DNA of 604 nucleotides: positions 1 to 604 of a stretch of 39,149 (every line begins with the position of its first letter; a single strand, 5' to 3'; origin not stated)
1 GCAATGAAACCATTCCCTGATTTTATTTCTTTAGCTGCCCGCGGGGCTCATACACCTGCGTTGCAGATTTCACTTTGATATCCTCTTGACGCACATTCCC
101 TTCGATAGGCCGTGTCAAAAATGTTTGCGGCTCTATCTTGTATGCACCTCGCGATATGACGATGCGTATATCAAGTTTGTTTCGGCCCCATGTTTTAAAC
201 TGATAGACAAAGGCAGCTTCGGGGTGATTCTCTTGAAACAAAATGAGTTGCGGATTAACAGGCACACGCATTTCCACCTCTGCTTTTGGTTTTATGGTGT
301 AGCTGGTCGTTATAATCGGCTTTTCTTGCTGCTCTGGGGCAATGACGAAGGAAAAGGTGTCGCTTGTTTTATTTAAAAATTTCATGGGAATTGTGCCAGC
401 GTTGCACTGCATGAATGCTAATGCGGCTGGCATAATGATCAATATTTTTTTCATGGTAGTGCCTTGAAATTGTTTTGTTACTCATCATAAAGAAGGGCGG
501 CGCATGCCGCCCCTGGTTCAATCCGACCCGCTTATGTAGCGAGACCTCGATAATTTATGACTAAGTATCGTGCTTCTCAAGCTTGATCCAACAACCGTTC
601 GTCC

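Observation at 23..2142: Tandem array of signal-peptide proteins sharing a novel 'F-x-NKT ... IR-x-V ... LEPQT' domain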

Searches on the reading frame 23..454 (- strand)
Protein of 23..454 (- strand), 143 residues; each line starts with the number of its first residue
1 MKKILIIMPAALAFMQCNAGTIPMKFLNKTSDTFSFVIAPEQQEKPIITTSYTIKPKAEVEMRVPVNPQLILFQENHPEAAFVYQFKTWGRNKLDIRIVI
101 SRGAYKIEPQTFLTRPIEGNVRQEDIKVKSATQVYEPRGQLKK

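Call 11: search_protein_families(library=pfam, proteins=[window:23-454:-], max_evalue=1)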
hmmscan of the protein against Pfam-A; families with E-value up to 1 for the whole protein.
window:23-454:- (143 aa): 0 families

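Call 12: search_protein_families(library=ncbifam, proteins=[window:23-454:-], max_evalue=1)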
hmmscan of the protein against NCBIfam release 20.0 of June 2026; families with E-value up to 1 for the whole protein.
window:23-454:- (143 aa): 0 families

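Call 13: find_encoding_contigs(protein=window:23-454:-, flank=10000, max_places=6)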
Protein window:23-454:- (143 aa): no gene with exactly this product is on record in the collection.

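Call 14: find_homologous_proteins(query=window:23-454:-, max_evalue=0.01)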
Query window:23-454:- (143 aa): 1 proteins with E <= 0.01 among 11 candidates.
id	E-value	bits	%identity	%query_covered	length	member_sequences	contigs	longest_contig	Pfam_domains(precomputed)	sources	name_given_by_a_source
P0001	2.4e-88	311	100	100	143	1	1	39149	-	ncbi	-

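Call 16: list_cluster_members(proteins=[P0001])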
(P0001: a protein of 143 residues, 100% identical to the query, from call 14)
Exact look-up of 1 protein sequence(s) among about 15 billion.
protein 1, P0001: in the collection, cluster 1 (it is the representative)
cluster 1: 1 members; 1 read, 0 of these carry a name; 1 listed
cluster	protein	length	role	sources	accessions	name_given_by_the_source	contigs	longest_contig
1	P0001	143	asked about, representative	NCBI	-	-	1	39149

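Call 23: search_protein_representatives(alignment_id=A1)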
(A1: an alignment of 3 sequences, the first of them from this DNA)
Query: 3 sequences, 125 profile positions. Proteins with E-value up to 0.001 (for the whole library): 34; up to 1e-10: 18; up to 1e-30: 3. The best 34 are listed.
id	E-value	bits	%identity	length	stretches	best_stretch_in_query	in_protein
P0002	1.8e-54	199.0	-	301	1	1-125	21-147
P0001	2.8e-53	195.1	-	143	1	1-125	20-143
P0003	3.6e-43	162.4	-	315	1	1-117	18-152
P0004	3.7e-26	107.5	-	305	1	3-123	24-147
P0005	1.4e-24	102.4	-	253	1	2-120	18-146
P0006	2.6e-21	91.8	-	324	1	2-109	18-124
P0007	4.8e-21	91.0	-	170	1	2-122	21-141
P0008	5.1e-18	81.2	-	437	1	4-114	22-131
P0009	7.4e-16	74.2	-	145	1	3-112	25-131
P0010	1.8e-14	69.7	-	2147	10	73-101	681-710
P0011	1.2e-13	67.1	-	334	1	2-110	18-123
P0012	1.4e-12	63.6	-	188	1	3-112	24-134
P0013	2.3e-12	62.9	-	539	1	4-111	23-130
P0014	2.0e-11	59.9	-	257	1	3-93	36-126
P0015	2.2e-11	59.7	-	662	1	3-113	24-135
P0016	2.9e-11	59.4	-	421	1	2-101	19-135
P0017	3.4e-11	59.2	-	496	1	1-103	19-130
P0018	9.0e-11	57.8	-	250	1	2-95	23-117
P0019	2.8e-10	56.2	-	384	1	2-103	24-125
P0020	4.1e-10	55.7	-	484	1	2-101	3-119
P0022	5.3e-10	55.3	-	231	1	3-112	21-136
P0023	1.0e-09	54.4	-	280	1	3-115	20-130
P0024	2.7e-09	53.0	-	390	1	2-114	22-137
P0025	6.9e-09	51.7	-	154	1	2-94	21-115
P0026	8.8e-09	51.4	-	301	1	3-115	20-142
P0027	1.6e-07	47.2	-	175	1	4-113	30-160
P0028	2.0e-07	47.0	-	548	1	2-102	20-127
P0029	2.1e-07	46.9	-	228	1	2-103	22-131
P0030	1.3e-06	44.4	-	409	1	4-112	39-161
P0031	4.8e-06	42.5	-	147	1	3-108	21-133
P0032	2.0e-05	40.5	-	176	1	56-114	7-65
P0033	2.7e-04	36.9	-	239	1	4-119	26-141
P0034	3.2e-04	36.6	-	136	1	4-109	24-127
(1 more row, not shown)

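Call 29: find_homologous_proteins(query=A2, max_evalue=0.001)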
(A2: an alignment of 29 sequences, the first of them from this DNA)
Query A2 (29 sequences) (124 aa, profile of the alignment): 3 proteins with E <= 0.001 among 654 candidates.
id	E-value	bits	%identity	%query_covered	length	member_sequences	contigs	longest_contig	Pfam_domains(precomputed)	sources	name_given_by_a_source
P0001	1.3e-32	130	100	100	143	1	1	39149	-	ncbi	-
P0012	4.8e-32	128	31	61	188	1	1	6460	-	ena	-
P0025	1.1e-26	111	44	74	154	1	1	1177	-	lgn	-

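Call 32: find_encoding_contigs(protein=P0012, flank=10000, max_places=3)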
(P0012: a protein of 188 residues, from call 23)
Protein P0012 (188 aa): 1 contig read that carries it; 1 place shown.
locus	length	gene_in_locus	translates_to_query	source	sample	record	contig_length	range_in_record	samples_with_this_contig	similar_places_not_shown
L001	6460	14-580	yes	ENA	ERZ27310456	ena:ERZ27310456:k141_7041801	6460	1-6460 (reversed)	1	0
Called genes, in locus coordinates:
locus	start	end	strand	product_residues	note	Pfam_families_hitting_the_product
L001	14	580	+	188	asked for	-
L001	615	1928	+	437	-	-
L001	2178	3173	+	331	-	-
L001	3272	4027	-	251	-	PF02511:Thy1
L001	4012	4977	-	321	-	-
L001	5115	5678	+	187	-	-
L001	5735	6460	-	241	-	?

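Call 34: find_related_loci(query=A3, collection=genome_contigs, flank=8000)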
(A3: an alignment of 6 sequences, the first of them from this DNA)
Query A3 (124 aa) in genome_contigs; peptide patterns used: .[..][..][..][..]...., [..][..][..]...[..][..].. (x = any residue, [..] = any of these).
64 stretches matched a pattern; 1 encode a relative of the query (tblastn E <= 1e-3); 1 distinct loci.
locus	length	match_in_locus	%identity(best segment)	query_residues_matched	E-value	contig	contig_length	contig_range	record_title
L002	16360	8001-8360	44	1-109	2e-24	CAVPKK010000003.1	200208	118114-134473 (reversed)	MAG: uncultured bacterium isolate MFD10064.bin.1.39 genome assembly, contig: contig_29756, whole genome shotgun sequence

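Call 39: search_solved_structures(query=A2, max_evalue=10)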
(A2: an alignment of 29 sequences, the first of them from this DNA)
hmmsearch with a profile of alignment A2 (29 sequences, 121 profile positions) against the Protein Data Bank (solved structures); distinct sequences matched with E-value up to 10: 2.
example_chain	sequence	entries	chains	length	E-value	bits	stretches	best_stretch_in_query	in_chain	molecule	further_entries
9cg4_E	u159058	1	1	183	0.14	15.5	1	45-85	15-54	Fanconi-associated nuclease 1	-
9chm_E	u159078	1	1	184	0.17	15.1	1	45-85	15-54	Fanconi-associated nuclease 1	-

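Call 45: search_protein_families(library=pfam, proteins=[P0005, P0008, P0011, P0013, P0015, P0019, P0024, P0028, P0030, P0020], max_evalue=0.01)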
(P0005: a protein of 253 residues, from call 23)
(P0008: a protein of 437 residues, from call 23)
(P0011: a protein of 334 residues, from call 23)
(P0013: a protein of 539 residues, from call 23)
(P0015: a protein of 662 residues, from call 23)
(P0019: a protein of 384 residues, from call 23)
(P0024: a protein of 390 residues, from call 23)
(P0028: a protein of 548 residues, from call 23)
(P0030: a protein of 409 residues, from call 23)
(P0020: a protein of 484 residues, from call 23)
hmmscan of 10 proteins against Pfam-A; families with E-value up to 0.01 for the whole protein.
P0005 (253 aa): 1 family
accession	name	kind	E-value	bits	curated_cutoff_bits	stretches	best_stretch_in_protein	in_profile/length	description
PF00226.36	DnaJ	-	8.8e-11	42.2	27.8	1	177-215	4-41/63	DnaJ domain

P0008 (437 aa): 0 families

P0011 (334 aa): 1 family
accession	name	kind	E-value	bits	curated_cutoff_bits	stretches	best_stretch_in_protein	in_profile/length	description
PF02205.27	WH2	-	1.4e-11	44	23.1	2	197-216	5-24/28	WH2 motif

P0013 (539 aa): 1 family
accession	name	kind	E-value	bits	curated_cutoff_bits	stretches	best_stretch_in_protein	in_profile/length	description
PF02205.27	WH2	-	5e-05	23.3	23.1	1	365-383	7-25/28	WH2 motif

P0015 (662 aa): 0 families

P0019 (384 aa): 1 family
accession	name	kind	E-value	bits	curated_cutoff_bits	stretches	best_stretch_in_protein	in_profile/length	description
PF02205.27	WH2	-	1.2e-11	44.2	23.1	2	241-263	2-24/28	WH2 motif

P0024 (390 aa): 0 families

P0028 (548 aa): 0 families

P0030 (409 aa): 0 families

P0020 (484 aa): 6 families
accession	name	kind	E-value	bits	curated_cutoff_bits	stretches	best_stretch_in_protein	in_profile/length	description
PF12796.13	Ank_2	-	3.8e-20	72.7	27.3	2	166-242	20-90/90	Ankyrin repeats (3 copies)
PF00023.36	Ank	-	5.4e-19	67.7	21.1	3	208-243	2-33/33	Ankyrin repeat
PF13857.12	Ank_5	-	1.1e-17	64.4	27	1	165-215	6-56/56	Ankyrin repeats (many copies)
PF13637.12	Ank_4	-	1.3e-17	63.9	22.7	2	225-268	10-50/50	Ankyrin repeats (many copies)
PF13606.12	Ank_3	-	1.4e-12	46.9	22.3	1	175-203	2-30/30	Ankyrin repeat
PF00226.36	DnaJ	-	1.5e-12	47.9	27.8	1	430-480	4-53/63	DnaJ domain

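Call 48: predict_structure(alignment_id=A2)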
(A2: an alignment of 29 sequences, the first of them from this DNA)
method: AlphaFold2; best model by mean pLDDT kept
length: 124 residues; sequences in the alignment: 29
mean_pLDDT: 90.5   pTM: 0.83
mean pLDDT of the five models: 90.5, 90.3, 89.7, 89.0, 88.6
residues with pLDDT >= 90: 98; 70-90: 12; 50-70: 10; < 50: 4
segments of 3 or more residues with pLDDT < 50: 121-124
pLDDT, mean of each block of 10 residues (from residue 1): 98 97 73 97 97 93 95 98 96 96 97 67 44
secondary structure, 60 per line:
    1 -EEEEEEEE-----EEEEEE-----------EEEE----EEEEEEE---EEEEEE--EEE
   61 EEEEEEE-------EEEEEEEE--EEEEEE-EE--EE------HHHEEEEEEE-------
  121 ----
elements in order: E2-9 E15-20 E32-35 E40-46 E50-55 E58-67 E75-82 E85-90 E107-113

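Call 50: fold_search(model_id=the predicted structure, library=pdb)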
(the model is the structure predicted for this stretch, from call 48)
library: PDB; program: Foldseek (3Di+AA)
matches with E <= 10: 864; with E <= 0.001: 0
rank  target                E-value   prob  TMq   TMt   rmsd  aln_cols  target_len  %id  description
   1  2ahn                  5.1e-03  0.97  0.39  0.24  14.7       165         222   10  High resolution structure of a cherry allergen Pru av 2 (released 2006-10-10)
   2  4ilg_A                7.1e-03  1.00  0.44  0.20   3.9        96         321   12  Crystal structure of Aar2p in complex with the Prp8p RNaseH and Jab1/MPN domains (released 2013-03-13)
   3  4ili_A                1.1e-02  1.00  0.44  0.21   3.9        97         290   12  Crystal structure of an Aar2p S253E phosphomimetic mutant protein (released 2013-03-13)
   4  3sbs                  1.1e-02  1.00  0.45  0.21   4.4       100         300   13  Crystal structure of Aar2 protein (released 2012-04-18)
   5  4ili_B                1.6e-02  1.00  0.44  0.21   3.8        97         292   13  Crystal structure of an Aar2p S253E phosphomimetic mutant protein (released 2013-03-13)
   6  3zs3                  1.7e-02  0.98  0.36  0.22   9.2       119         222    9  High resolution structure of Mal d 2, the thaumatin like food allergen from apple (released 2012-07-11)
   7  7p23_A                2.4e-02  0.99  0.36  0.21   4.7        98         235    7  Thaumatin-like protein of Puccinia graminis (released 2022-07-13)
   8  1vcb_C                2.4e-02  0.96  0.33  0.29  10.3       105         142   11  THE VHL-ELONGINC-ELONGINB STRUCTURE (released 1999-04-21)
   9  7cjb_E                2.6e-02  0.99  0.37  0.32   9.4       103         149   11  VHL recognizes hydroxyproline in RIPK1 (released 2021-07-14)
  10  8vly_A                2.7e-02  1.00  0.53  0.16   4.6       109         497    9  Cryo-EM structure of human HGSNAT in transition state (released 2024-06-26)
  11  5r08_B                2.7e-02  1.00  0.45  0.21   3.6        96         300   14  PanDDA analysis group deposition -- Aar2/RNaseH in complex with fragment F2X-Entry A07, DMSO-free (released 2020-06-03)
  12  4bkt_F                3.0e-02  0.97  0.36  0.32   9.9       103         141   11  von Hippel Lindau protein:ElonginB:ElonginC complex, in complex with (2S,4R)-N-methyl-1-[2-(3-methyl-1,2-oxazol-5-yl)e (released 2013-11-27)
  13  9gki_A                3.0e-02  0.89  0.37  0.32   9.5       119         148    9  Structure of 5mer pore intermediate of Sticholysin II (StnII) toxin in lipid nanodiscs (released 2025-09-17)
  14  4ilh_B                3.4e-02  0.97  0.45  0.22   6.4       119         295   13  Crystal structure of an Aar2p C-terminal deletion mutant in conplex with Prp8p RNaseH (released 2013-03-27)
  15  4w9j_L                3.6e-02  0.95  0.34  0.30   9.9       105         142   11  pVHL:EloB:EloC in complex with (2S,4R)-1-((S)-2-((S)-2-acetamido-4-methylpentanamido)-3,3-dimethylbutanoyl)-4-hydroxy- (released 2014-09-10)
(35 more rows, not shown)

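Call 53: fold_search(model_id=the predicted structure, library=viral)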
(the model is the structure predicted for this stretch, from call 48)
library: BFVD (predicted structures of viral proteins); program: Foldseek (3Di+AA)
matches with E <= 10: 581; with E <= 0.001: 0
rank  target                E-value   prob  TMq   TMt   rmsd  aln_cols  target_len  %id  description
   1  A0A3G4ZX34            1.4e-03  1.00  0.48  0.34   5.7       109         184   11  Uncharacterized protein [Edafosvirus sp.]
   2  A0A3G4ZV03            1.5e-03  1.00  0.43  0.26   5.7       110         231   13  Uncharacterized protein [Edafosvirus sp.]
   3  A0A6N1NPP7            2.3e-03  1.00  0.45  0.41   7.7       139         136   10  Putative orfan [Tupanvirus soda lake]
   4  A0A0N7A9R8            3.2e-03  1.00  0.46  0.15   4.2        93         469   13  (no name in the UniProt tables at hand)
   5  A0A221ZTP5            4.0e-03  0.99  0.40  0.15  23.3       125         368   11  (no name in the UniProt tables at hand)
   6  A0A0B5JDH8            5.6e-03  1.00  0.43  0.21   5.5       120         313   11  Uncharacterized protein [Pandoravirus inopinatum]
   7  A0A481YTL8            7.4e-03  1.00  0.45  0.28   4.5        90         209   14  Uncharacterized protein [Marseillevirus LCMAC102]
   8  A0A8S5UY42            7.8e-03  1.00  0.43  0.15  10.1       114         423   13  DNA polymerase II large subunit [Myoviridae sp. ct7113]
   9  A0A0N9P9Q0            8.7e-03  1.00  0.48  0.23   3.9        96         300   11  (no name in the UniProt tables at hand)
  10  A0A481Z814            9.2e-03  0.92  0.36  0.32  10.3       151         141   14  Uncharacterized protein [Pithovirus LCPAC302]
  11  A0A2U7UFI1            1.3e-02  0.99  0.41  0.48   6.6        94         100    7  Uncharacterized protein [Pandoravirus macleodensis]
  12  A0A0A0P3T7            1.4e-02  0.95  0.34  0.14   8.6       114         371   14  Uncharacterized protein [Los Azufres archaeal virus 2]
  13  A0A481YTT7            1.5e-02  1.00  0.47  0.44   5.1       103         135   10  Uncharacterized protein [Marseillevirus LCMAC102]
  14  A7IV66                1.6e-02  0.92  0.37  0.13  17.9       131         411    8  Uncharacterized protein M686L [Paramecium bursaria Chlorella virus MT325]
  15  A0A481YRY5            1.8e-02  0.99  0.43  0.22  11.0       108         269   13  Uncharacterized protein [Iridovirus LCIVAC01]
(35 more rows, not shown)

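Call 57: find_related_loci(query=A3, collection=metagenome_contigs, flank=8000)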
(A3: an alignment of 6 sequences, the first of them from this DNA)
Query A3 (124 aa) in metagenome_contigs; peptide patterns used: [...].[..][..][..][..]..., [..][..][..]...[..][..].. (x = any residue, [..] = any of these).
98 stretches matched a pattern, but none encodes a relative of the query by tblastn (E <= 1e-3).

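Call 74: search_protein_families(library=pfam, proteins=[P0004, P0006, P0007, P0009, P0012, P0014, P0016, P0017, P0018, P0022], max_evalue=0.001)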
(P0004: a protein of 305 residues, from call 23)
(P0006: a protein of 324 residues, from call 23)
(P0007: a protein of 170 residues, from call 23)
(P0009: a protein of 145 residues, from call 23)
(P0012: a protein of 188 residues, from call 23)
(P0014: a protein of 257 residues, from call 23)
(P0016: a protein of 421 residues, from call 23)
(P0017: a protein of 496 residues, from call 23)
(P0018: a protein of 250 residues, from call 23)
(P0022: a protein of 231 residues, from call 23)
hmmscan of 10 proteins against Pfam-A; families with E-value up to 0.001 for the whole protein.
P0004 (305 aa): 5 families
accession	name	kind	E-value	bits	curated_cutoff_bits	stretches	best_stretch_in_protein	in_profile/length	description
PF12796.13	Ank_2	-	7.3e-18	65.4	27.3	1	185-278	1-88/90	Ankyrin repeats (3 copies)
PF00023.36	Ank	-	6.6e-14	51.7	21.1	1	214-248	2-33/33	Ankyrin repeat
PF13857.12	Ank_5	-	9.2e-14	51.8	27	2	175-218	10-53/56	Ankyrin repeats (many copies)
PF13606.12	Ank_3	-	1.1e-11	44.1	22.3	0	214-245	2-30/30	Ankyrin repeat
PF13637.12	Ank_4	-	2.2e-11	44.1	22.7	2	231-260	11-40/50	Ankyrin repeats (many copies)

P0006 (324 aa): 5 families
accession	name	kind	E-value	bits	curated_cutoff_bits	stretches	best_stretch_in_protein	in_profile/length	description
PF12796.13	Ank_2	-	2.4e-15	57.3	27.3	2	173-258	9-87/90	Ankyrin repeats (3 copies)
PF13857.12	Ank_5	-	2.9e-13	50.3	27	1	266-306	16-56/56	Ankyrin repeats (many copies)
PF13637.12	Ank_4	-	6.7e-12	45.8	22.7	0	272-306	3-37/50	Ankyrin repeats (many copies)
PF00023.36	Ank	-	7e-12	45.3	21.1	1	266-296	2-32/33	Ankyrin repeat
PF13606.12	Ank_3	-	7.9e-05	23.2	22.3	0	266-292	2-28/30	Ankyrin repeat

P0007 (170 aa): 0 families

P0009 (145 aa): 0 families

P0012 (188 aa): 0 families

P0014 (257 aa): 1 family
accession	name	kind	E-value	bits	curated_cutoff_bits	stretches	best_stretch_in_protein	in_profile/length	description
PF00226.36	DnaJ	-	5.4e-06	26.9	27.8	0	183-220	4-39/63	DnaJ domain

P0016 (421 aa): 3 families
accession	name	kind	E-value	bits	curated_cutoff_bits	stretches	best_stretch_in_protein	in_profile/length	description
PF12796.13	Ank_2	-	4.1e-07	30.9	27.3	1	282-345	28-87/90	Ankyrin repeats (3 copies)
PF13606.12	Ank_3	-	0.00016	22.2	22.3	0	286-310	5-28/30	Ankyrin repeat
PF00023.36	Ank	-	0.0003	21.4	21.1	0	315-346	1-30/33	Ankyrin repeat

P0017 (496 aa): 7 families
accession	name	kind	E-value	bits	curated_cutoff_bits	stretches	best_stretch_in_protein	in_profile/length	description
PF00023.36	Ank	-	7.9e-37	123.6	21.1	2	378-410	2-32/33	Ankyrin repeat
PF12796.13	Ank_2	-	3.9e-35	120.7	27.3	3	355-441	9-88/90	Ankyrin repeats (3 copies)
PF13637.12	Ank_4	-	1.2e-23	83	22.7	2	250-301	3-50/50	Ankyrin repeats (many copies)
PF13606.12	Ank_3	-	7.4e-23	78.3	22.3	0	413-436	2-25/30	Ankyrin repeat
PF13857.12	Ank_5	-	7e-22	77.7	27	2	376-420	14-56/56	Ankyrin repeats (many copies)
PF24521.3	Ank_KRIT1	-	3.6e-05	23.9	80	0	202-266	43-107/149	KRIT1 ankyrin-repeats domain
PF23745.1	ANK_LRRK2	-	6.1e-05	23.3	27.5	0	358-434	46-114/130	LRRK2 ANK repeat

P0018 (250 aa): 1 family
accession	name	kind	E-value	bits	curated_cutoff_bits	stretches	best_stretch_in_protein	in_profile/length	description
PF00226.36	DnaJ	-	0.00011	22.7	27.8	1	174-216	4-45/63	DnaJ domain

P0022 (231 aa): 0 families
